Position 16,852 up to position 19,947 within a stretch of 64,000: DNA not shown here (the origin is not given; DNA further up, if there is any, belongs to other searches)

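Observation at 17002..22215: Kinase-less transmembrane propeller/Y_Y_Y-LuxR regulator paired with a PorZ-like T9SS protein, wedged between polysaccharide loci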

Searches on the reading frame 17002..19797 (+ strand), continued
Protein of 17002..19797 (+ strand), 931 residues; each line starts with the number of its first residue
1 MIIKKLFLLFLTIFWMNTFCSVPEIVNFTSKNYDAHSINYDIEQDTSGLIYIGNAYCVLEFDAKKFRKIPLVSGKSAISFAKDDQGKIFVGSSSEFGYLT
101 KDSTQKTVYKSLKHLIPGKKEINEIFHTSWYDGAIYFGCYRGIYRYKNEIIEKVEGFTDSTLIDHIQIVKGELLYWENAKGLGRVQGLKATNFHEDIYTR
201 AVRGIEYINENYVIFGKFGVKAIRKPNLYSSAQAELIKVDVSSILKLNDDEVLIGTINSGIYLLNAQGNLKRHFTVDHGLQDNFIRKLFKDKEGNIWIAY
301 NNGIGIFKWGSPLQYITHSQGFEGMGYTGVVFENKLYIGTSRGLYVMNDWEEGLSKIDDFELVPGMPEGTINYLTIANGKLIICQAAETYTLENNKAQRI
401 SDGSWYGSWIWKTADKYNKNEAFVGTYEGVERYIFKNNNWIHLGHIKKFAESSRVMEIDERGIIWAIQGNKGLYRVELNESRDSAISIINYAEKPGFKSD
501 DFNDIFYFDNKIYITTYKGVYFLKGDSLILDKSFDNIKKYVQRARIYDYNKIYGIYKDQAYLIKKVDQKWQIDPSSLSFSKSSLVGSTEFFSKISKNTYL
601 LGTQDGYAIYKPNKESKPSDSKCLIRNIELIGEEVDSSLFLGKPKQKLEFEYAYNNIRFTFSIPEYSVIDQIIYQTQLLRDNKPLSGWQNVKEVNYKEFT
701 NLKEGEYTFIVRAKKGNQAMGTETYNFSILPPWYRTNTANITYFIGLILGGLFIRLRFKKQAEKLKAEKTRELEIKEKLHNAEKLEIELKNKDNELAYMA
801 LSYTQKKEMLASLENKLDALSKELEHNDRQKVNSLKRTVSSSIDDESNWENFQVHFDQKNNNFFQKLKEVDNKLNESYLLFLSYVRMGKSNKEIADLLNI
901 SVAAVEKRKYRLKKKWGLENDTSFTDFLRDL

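Call 31: search_protein_families(library=pfam, proteins=[L018:8520-9602:-, L020:8494-9597:-, L024:5593-6711:-, L010:7699-9324:+, L020:6443-8398:-, L018:6697-8523:+, L018:12896-13624:-, L020:12825-13376:-, L019:12759-13391:-, L013:6616-8475:+], max_evalue=0.01)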
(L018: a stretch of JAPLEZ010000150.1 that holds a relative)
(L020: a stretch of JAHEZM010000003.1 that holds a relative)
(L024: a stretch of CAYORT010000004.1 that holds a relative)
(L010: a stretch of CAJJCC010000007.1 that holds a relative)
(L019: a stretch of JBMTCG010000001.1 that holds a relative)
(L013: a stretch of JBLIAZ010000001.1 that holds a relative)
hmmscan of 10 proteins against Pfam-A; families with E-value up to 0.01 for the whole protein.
L018:8520-9602:- (360 aa): 2 families
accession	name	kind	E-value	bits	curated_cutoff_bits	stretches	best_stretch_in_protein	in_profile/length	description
PF12833.13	HTH_18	-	3.8e-21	75.6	33.6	1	281-358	2-79/80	Helix-turn-helix domain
PF00165.29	HTH_AraC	-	1.9e-08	34.6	26.6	1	323-358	8-42/42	Bacterial regulatory helix-turn-helix proteins, AraC family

L020:8494-9597:- (367 aa): 3 families
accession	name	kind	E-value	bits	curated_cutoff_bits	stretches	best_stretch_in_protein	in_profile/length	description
PF12833.13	HTH_18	-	2.2e-21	76.4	33.6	1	284-361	3-80/80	Helix-turn-helix domain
PF00165.29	HTH_AraC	-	1.9e-08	34.6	26.6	1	327-360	10-42/42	Bacterial regulatory helix-turn-helix proteins, AraC family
PF08547.18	CIA30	-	0.0046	17.5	24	1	47-159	16-119/157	Complex I intermediate-associated protein 30 (CIA30)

L024:5593-6711:- (372 aa): 3 families
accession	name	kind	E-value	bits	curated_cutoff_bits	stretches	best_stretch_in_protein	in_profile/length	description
PF12833.13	HTH_18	-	5.4e-21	75.1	33.6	1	290-364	5-79/80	Helix-turn-helix domain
PF00165.29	HTH_AraC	-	3.5e-09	37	26.6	1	329-364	8-42/42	Bacterial regulatory helix-turn-helix proteins, AraC family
PF05309.16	TraE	-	0.0039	17.1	24.8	0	218-316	17-115/182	TraE protein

L010:7699-9324:+ (541 aa): 2 families
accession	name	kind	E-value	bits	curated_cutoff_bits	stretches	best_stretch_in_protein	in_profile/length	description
PF00932.25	LTD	-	7.5e-20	71.8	34.3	2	262-378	3-107/109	Lamin Tail Domain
PF13585.12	CHU_C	-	3.8e-05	24.2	27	1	442-530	4-80/86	CHU_C Type IX secretion signal domain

L020:6443-8398:- (651 aa): 9 families
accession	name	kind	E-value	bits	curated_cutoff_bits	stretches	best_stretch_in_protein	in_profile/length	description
PF00704.34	Glyco_hydro_18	-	4e-29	102.7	29.6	1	28-298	1-317/317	Glycosyl hydrolases family 18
PF03422.21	CBM_6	-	1.3e-21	77.6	28.9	1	458-568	8-124/125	Carbohydrate binding module (family 6)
PF18099.7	CBM_35_2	-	9.7e-17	61.5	23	1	457-565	1-110/112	Carbohydrate binding module (family 35)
PF17957.7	Big_7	-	2.2e-12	47.8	24.1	1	324-392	1-70/70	Bacterial Ig domain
PF18962.6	Por_Secre_tail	-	7.1e-11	42.7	27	1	588-642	1-64/75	Secretion system C-terminal sorting domain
PF24108.1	DUF7383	-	1.9e-05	25.3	27.9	1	505-555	55-104/123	Family of unknown function (DUF7383)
PF16990.11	CBM_35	-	2.5e-05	25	28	1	454-567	8-118/121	Carbohydrate binding module (family 35)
PF07495.19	Y_Y_Y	-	0.0023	18.2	26.6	0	367-411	20-64/65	Y_Y_Y domain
PF20620.4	DUF6805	-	0.0047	17.7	27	0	467-555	28-116/133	Family of unknown function (DUF6805)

L018:6697-8523:+ (608 aa): 4 families
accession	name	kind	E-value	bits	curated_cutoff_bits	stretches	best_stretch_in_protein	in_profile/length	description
PF18483.9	Lectin_L-type_dom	-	7.6e-46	157.1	78.3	1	25-227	6-212/215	Legume lectin beta-barrel domain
PF00139.26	Lectin_legB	-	4.9e-16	59.4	26.3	1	30-238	18-241/250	Legume lectin domain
PF13585.12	CHU_C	-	1.7e-12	47.7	27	1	522-598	2-79/86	CHU_C Type IX secretion signal domain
PF03388.20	Lectin_leg-like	-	8.5e-05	22.5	24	1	30-146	25-141/230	Legume-like lectin family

L018:12896-13624:- (242 aa): 10 families
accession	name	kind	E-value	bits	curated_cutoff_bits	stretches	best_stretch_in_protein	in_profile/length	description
PF08241.18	Methyltransf_11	-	9.2e-20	71.5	21.2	1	47-136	1-89/95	Methyltransferase domain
PF13489.12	Methyltransf_23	-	1.3e-15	58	27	1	32-166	11-146/164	Methyltransferase domain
PF13649.12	Methyltransf_25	-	9.8e-15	55.5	27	1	46-136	1-95/97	Methyltransferase domain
PF13847.12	Methyltransf_31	-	2.2e-13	50.6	27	1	42-139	3-106/145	Methyltransferase domain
PF08242.18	Methyltransf_12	-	6.3e-11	43.3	30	1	47-135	1-93/98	Methyltransferase domain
PF07021.18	MetW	-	2.8e-10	40.6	21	1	44-142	15-110/193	Methionine biosynthesis protein MetW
PF01209.24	Ubie_methyltran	-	2.6e-07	30.7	20.1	1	28-212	34-222/233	ubiE/COQ5 methyltransferase family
PF05219.18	DREV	-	7.8e-06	25.6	26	1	39-135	91-179/265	DREV methyltransferase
PF03141.22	Methyltransf_29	-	0.00098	18.2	23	1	40-139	115-214/506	Putative S-adenosyl-L-methionine-dependent methyltransferase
PF05724.17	TPMT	-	0.0033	17.6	26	1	11-85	6-80/218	Thiopurine S-methyltransferase (TPMT)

L020:12825-13376:- (183 aa): 1 family
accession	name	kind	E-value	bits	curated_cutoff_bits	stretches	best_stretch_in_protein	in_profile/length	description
PF01679.22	Pmp3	-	4.5e-13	49.4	22.9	1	131-179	1-48/49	Proteolipid membrane potential modulator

L019:12759-13391:- (210 aa): 1 family
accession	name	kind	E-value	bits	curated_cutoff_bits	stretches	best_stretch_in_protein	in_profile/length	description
PF11751.14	PorP_SprF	-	4.2e-11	43.3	22.3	1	5-165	89-251/273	Type IX secretion system membrane protein PorP/SprF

L013:6616-8475:+ (619 aa): 2 families
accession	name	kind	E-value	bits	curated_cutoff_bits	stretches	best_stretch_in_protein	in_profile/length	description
PF01964.24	ThiC_Rad_SAM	-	9.7e-185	614.7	25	1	138-582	2-419/420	Radical SAM ThiC family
PF13667.11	ThiC-associated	-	4.9e-30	103.6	27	1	17-96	1-80/81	ThiC-associated domain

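Call 41: predict_structure(alignment_id=A1)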
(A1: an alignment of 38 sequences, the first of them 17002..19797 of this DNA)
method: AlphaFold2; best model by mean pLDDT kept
length: 931 residues; sequences in the alignment: 38
mean_pLDDT: 80.8   pTM: 0.68
mean pLDDT of the five models: 80.8, 80.5, 80.0, 77.9, 77.1
residues with pLDDT >= 90: 409; 70-90: 315; 50-70: 118; < 50: 89
segments of 3 or more residues with pLDDT < 50: 16-22, 30-36, 781-807, 841-865, 867-869, 871-874, 928-931
pLDDT, mean of each block of 10 residues (from residue 1): 74 50 55 55 89 90 84 87 92 91 90 82 88 94 93 91 92 93 95 92 91 93 88 91 90 93 91 86 92 87 83 85 93 94 94 85 92 95 94 91 89 94 94 95 93 92 90 94 94 88 91 93 94 92 92 91 90 83 80 93 91 76 86 79 86 87 74 88 89 83 91 81 91 77 82 79 69 53 43 40 48 59 53 54 44 39 47 49 54 57 57 60 53 39
secondary structure, 60 per line:
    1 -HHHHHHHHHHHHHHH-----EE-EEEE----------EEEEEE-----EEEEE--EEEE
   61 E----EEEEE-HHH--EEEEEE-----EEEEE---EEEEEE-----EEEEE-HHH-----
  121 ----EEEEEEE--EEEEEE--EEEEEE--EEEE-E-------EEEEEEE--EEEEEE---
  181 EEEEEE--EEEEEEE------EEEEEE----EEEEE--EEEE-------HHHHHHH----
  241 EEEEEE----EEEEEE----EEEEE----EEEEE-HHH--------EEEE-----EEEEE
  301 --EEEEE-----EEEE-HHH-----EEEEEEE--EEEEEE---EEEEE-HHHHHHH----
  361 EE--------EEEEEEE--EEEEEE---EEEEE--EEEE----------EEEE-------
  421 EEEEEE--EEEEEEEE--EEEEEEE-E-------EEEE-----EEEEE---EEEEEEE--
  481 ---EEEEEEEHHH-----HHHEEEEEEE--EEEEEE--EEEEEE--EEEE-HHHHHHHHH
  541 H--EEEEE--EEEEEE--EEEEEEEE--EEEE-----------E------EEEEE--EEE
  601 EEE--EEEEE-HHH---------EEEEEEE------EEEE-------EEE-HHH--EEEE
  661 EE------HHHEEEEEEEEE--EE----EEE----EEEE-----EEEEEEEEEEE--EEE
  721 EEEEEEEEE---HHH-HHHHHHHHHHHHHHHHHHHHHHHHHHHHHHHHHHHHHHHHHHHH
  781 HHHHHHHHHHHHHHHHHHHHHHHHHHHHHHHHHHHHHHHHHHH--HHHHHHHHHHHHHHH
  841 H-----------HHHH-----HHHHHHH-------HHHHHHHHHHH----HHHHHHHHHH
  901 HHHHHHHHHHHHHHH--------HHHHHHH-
elements in order (helices of 4 or more, strands of 3 or more residues): H2-16 E25-28 E39-44 E50-54 E57-61 E66-70 E77-82 E88-92 E96-101 E107-111 E125-131 E134-139 E142-147 E150-153 E163-169 E172-177 E181-186 E189-195 E202-207 E212-216 E219-222 H230-236 E241-246 E251-256 E261-265 E270-274 E287-290 E296-300 E303-307 E313-316 E326-332 E335-340 E344-348 H350-356 E371-377 E380-385 E389-393 E396-399 E410-413 E421-426 E429-436 E439-445 E455-458 E464-468 E472-478 E484-490 E502-508 E511-516 E519-524 E527-530 H532-541 E544-548 E551-556 E559-566 E569-572 E591-595 E598-603 E606-610 E624-630 E637-640 E648-650 E657-662 E672-680 E689-691 E696-699 E705-715 E718-729 H737-823 H826-841 H853-856 H862-868 H876-886 H891-915 H924-930

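Call 45: fold_search(model_id=the predicted structure, library=pdb)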
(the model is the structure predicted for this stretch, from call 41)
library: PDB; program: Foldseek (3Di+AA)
matches with E <= 10: 1621; with E <= 0.001: 664
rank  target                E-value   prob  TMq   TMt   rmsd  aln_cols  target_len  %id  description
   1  3v9f_A                7.8e-31  1.00  0.59  0.73   5.5       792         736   17  Crystal Structure of the extracellular domain of the putative hybrid two component system BT3049 from B. thetaiotaomic (released 2012-03-14)
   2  3ott_B                1.0e-30  1.00  0.35  0.43  18.4       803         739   16  Crystal Structure of the extracellular domain of the putative one component system BT4673 from B. thetaiotaomicron (released 2011-08-10)
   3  4a2l_D                9.1e-30  1.00  0.59  0.72   5.8       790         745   13  Structure of the periplasmic domain of the heparin and heparan sulphate sensing hybrid two component system BT4663 in  (released 2012-05-02)
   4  4a2l_F                2.3e-29  1.00  0.58  0.70   5.9       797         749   13  Structure of the periplasmic domain of the heparin and heparan sulphate sensing hybrid two component system BT4663 in  (released 2012-05-02)
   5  3va6_B                2.8e-29  1.00  0.28  0.34  19.9       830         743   14  Crystal Structure of the extracellular domain of the putative hybrid two component system BT4673 from B. thetaiotaomic (released 2012-06-13)
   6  3ott_A                4.1e-29  1.00  0.35  0.43  18.6       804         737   15  Crystal Structure of the extracellular domain of the putative one component system BT4673 from B. thetaiotaomicron (released 2011-08-10)
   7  3va6_A                8.8e-29  1.00  0.35  0.43  18.4       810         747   15  Crystal Structure of the extracellular domain of the putative hybrid two component system BT4673 from B. thetaiotaomic (released 2012-06-13)
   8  4a2m_D                1.5e-28  1.00  0.52  0.63   7.1       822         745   12  Structure of the periplasmic domain of the heparin and heparan sulphate sensing hybrid two component system BT4663 in  (released 2012-05-02)
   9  4a2m_B                2.4e-28  1.00  0.55  0.66   7.1       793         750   12  Structure of the periplasmic domain of the heparin and heparan sulphate sensing hybrid two component system BT4663 in  (released 2012-05-02)
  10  4a2m_C                2.9e-28  1.00  0.56  0.68   6.7       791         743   13  Structure of the periplasmic domain of the heparin and heparan sulphate sensing hybrid two component system BT4663 in  (released 2012-05-02)
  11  4a2l_A                3.6e-28  1.00  0.57  0.70   6.1       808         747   12  Structure of the periplasmic domain of the heparin and heparan sulphate sensing hybrid two component system BT4663 in  (released 2012-05-02)
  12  4a2m_A                5.4e-28  1.00  0.54  0.66   7.5       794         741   12  Structure of the periplasmic domain of the heparin and heparan sulphate sensing hybrid two component system BT4663 in  (released 2012-05-02)
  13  4a2l_C                5.6e-28  1.00  0.59  0.71   5.6       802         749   13  Structure of the periplasmic domain of the heparin and heparan sulphate sensing hybrid two component system BT4663 in  (released 2012-05-02)
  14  4a2l_B                8.9e-28  1.00  0.57  0.70   5.9       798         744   12  Structure of the periplasmic domain of the heparin and heparan sulphate sensing hybrid two component system BT4663 in  (released 2012-05-02)
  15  4a2l_E                5.7e-27  1.00  0.58  0.71   5.8       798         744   13  Structure of the periplasmic domain of the heparin and heparan sulphate sensing hybrid two component system BT4663 in  (released 2012-05-02)
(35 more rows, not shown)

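Call 64: search_protein_families(library=pfam, alignment_id=A3, max_evalue=0.001)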
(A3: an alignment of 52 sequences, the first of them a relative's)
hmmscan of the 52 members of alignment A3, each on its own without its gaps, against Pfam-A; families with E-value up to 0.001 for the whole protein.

A. member 1, L010:5712-6377:+ (221 aa): 2 families
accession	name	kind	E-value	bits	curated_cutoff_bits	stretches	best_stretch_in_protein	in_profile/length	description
PF01128.25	IspD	-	2.7e-51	174.9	27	1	4-219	3-220/221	2-C-methyl-D-erythritol 4-phosphate cytidylyltransferase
PF12804.13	NTP_transf_3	-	5.8e-08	33.5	27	1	5-60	2-55/160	MobA-like NTP transferase domain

B. families by the number of members that match (of 52 scanned): 96 families (the first 25 are shown)
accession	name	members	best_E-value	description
PF13585.12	CHU_C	6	3.1e-14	CHU_C Type IX secretion signal domain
PF18962.6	Por_Secre_tail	6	3.2e-14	Secretion system C-terminal sorting domain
PF11751.14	PorP_SprF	3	2.7e-29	Type IX secretion system membrane protein PorP/SprF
PF12833.13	HTH_18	3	2.2e-21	Helix-turn-helix domain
PF00165.29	HTH_AraC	3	1e-08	Bacterial regulatory helix-turn-helix proteins, AraC family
PF21544.3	PorZ_N_b_propeller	2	2.8e-41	TSS9, PorZ, N-terminal beta-propeller domain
PF01118.30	Semialdhyde_dh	2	2.4e-34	Semialdehyde dehydrogenase, NAD binding domain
PF13378.12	MR_MLE_C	2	8.6e-30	Enolase C-terminal domain-like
PF00704.34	Glyco_hydro_18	2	4e-29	Glycosyl hydrolases family 18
PF00535.33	Glycos_transf_2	2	1.6e-22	Glycosyl transferase family 2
PF08241.18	Methyltransf_11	2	5.8e-20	Methyltransferase domain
PF13715.12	CarbopepD_reg_2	2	7.5e-17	CarboxypepD_reg-like domain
PF13489.12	Methyltransf_23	2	3e-16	Methyltransferase domain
PF13649.12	Methyltransf_25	2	4.1e-15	Methyltransferase domain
PF13847.12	Methyltransf_31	2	2.2e-13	Methyltransferase domain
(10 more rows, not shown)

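Call 65: search_protein_families(library=pfam, alignment_id=A4, max_evalue=0.001)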
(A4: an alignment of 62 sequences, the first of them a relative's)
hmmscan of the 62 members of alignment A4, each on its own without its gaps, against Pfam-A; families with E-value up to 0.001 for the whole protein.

A. member 1, L010:1917-2282:- (121 aa): 2 families
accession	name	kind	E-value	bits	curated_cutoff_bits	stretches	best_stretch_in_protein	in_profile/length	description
PF02021.23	UPF0102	-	8.5e-28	97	23.6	1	11-100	1-80/80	Uncharacterised protein family UPF0102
PF08378.17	NERD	-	4.9e-07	30.7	22.1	1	8-63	2-64/111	Nuclease-related domain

B. families by the number of members that match (of 62 scanned): 103 families (the first 25 are shown)
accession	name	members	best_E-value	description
PF00294.29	PfkB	3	3.7e-34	pfkB family carbohydrate kinase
PF04542.20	Sigma70_r2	3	3.9e-20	Sigma-70 region 2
PF08281.18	Sigma70_r4_2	3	5.2e-17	Sigma-70, region 4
PF04545.22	Sigma70_r4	3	1.7e-13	Sigma-70, region 4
PF18962.6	Por_Secre_tail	3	1.3e-11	Secretion system C-terminal sorting domain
PF08543.17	Phos_pyr_kin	3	6e-06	Phosphomethylpyrimidine kinase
PF01522.26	Polysacc_deac_1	2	6.4e-22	Polysaccharide deacetylase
PF13378.12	MR_MLE_C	2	1.1e-19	Enolase C-terminal domain-like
PF07638.17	Sigma70_ECF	2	7e-11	ECF sigma factor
PF13401.12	AAA_22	2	7.6e-09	AAA domain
PF00773.25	RNB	1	3.3e-111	RNB domain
PF05690.20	ThiG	1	2e-110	Thiazole biosynthesis protein ThiG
PF02867.20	Ribonuc_red_lgC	1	1.8e-94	Ribonucleotide reductase, barrel domain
PF03065.20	Glyco_hydro_57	1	2.6e-78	Glycosyl hydrolase family 57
PF02481.21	DNA_processg_A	1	7.6e-75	DNA recombination-mediator protein A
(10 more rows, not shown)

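Call 67: find_encoding_contigs(protein=P0074, flank=8000, max_places=1)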
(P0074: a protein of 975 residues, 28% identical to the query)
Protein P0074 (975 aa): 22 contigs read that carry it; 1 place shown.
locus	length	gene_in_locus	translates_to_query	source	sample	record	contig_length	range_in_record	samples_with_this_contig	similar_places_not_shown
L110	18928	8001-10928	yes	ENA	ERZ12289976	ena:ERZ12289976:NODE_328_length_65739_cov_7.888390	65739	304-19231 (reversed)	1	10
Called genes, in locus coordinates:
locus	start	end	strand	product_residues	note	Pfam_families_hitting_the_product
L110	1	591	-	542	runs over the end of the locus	PF12708:Pect-lyase_RHGA_epim (faint)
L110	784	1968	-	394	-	PF03786:UxuA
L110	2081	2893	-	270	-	PF00106:adh_short, PF01370:Epimerase, PF08659:KR, PF13561:adh_short_C2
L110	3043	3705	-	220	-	PF01081:Aldolase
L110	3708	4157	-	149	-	PF04074:DUF386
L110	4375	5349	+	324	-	PF13407:Peripla_BP_4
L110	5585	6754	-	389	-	PF16153:DUF4861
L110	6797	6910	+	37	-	-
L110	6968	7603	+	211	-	PF00702:Hydrolase, PF13419:HAD_2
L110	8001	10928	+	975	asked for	PF07494:Reg_prop (faint), PF07495:Y_Y_Y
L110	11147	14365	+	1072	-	PF00722:Glyco_hydro_16, PF26113:GH16_XgeA, PF19408:PKD_6, PF00754:F5_F8_type_C, PF22633:F5_F8_type_C_2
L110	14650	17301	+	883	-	PF16483:Glyco_hydro_64, PF00652:Ricin_B_lectin, PF14200:RicinB_lectin_2, PF03422:CBM_6, PF18099:CBM_35_2, PF18962:Por_Secre_tail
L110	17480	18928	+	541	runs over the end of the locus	PF00704:Glyco_hydro_18, PF03422:CBM_6, PF18099:CBM_35_2, PF18962:Por_Secre_tail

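Call 71: search_protein_families(library=pfam, proteins=[L023:13033-14406:+, L023:14425-15612:+, L023:15811-16992:+, L023:17128-18474:+, L023:8450-9298:+, L025:18787-19926:+, L025:8628-9674:+, L025:13230-15017:+, L022:5224-9372:-, L022:12847-14838:-], max_evalue=0.0001)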
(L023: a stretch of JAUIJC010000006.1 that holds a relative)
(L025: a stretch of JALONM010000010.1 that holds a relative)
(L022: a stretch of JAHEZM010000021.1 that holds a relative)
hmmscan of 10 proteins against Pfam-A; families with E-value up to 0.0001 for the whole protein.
L023:13033-14406:+ (457 aa): 2 families
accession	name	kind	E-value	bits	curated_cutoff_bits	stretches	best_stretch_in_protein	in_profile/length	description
PF00182.24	Glyco_hydro_19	-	7.8e-44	150.6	25.5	1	125-337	37-227/232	Chitinase class I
PF18962.6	Por_Secre_tail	-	1e-08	35.7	27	1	388-454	2-73/75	Secretion system C-terminal sorting domain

L023:14425-15612:+ (395 aa): 1 family
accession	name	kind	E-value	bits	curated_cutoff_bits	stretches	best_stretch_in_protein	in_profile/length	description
PF05359.17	DUF748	-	1.5e-21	76.7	50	1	45-292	22-257/1037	Domain of Unknown Function (DUF748)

L023:15811-16992:+ (393 aa): 1 family
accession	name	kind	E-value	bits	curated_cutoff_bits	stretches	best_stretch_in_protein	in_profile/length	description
PF18962.6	Por_Secre_tail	-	3.2e-14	53.4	27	1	324-385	1-69/75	Secretion system C-terminal sorting domain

L023:17128-18474:+ (448 aa): 2 families
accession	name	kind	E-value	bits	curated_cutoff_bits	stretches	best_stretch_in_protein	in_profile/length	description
PF00150.24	Cellulase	-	9.5e-54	183.1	23.5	1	64-316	1-270/272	Cellulase (glycosyl hydrolase family 5)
PF18962.6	Por_Secre_tail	-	7.7e-11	42.6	27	1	375-447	1-75/75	Secretion system C-terminal sorting domain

L023:8450-9298:+ (282 aa): 0 families

L025:18787-19926:+ (379 aa): 2 families
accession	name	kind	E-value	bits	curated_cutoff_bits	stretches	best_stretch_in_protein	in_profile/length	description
PF18962.6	Por_Secre_tail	-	4.4e-06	27.3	27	1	314-370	1-64/75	Secretion system C-terminal sorting domain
PF19910.5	DUF6383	-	2.1e-05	25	23.7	1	305-376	5-72/74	Domain of unknown function (DUF6383)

L025:8628-9674:+ (348 aa): 1 family
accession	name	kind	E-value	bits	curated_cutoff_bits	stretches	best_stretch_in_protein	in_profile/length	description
PF04245.18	NA37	-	7.6e-38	131.1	24.6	1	13-318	1-299/325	37-kD nucleoid-associated bacterial protein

L025:13230-15017:+ (595 aa): 2 families
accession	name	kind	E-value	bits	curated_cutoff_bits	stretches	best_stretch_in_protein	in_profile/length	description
PF13585.12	CHU_C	-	3.1e-14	53.3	27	1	516-592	3-85/86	CHU_C Type IX secretion signal domain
PF17164.10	DUF5122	-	5e-12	46.3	27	0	60-80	16-36/36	Domain of unknown function (DUF5122) beta-propeller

L022:5224-9372:- (1382 aa): 3 families
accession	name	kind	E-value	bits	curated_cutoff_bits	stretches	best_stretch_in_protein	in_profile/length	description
PF13585.12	CHU_C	-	1.9e-13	50.8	27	1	1289-1365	2-78/86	CHU_C Type IX secretion signal domain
PF24312.1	Ig-like_POM152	-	1.4e-10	41.8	27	0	964-992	54-82/89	Nucleoporin POM152, Ig-like domain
PF19081.6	Ig_7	-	2.3e-06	28.3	27.3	0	858-928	3-81/84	Ig-like domain CHU_C associated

L022:12847-14838:- (663 aa): 0 families
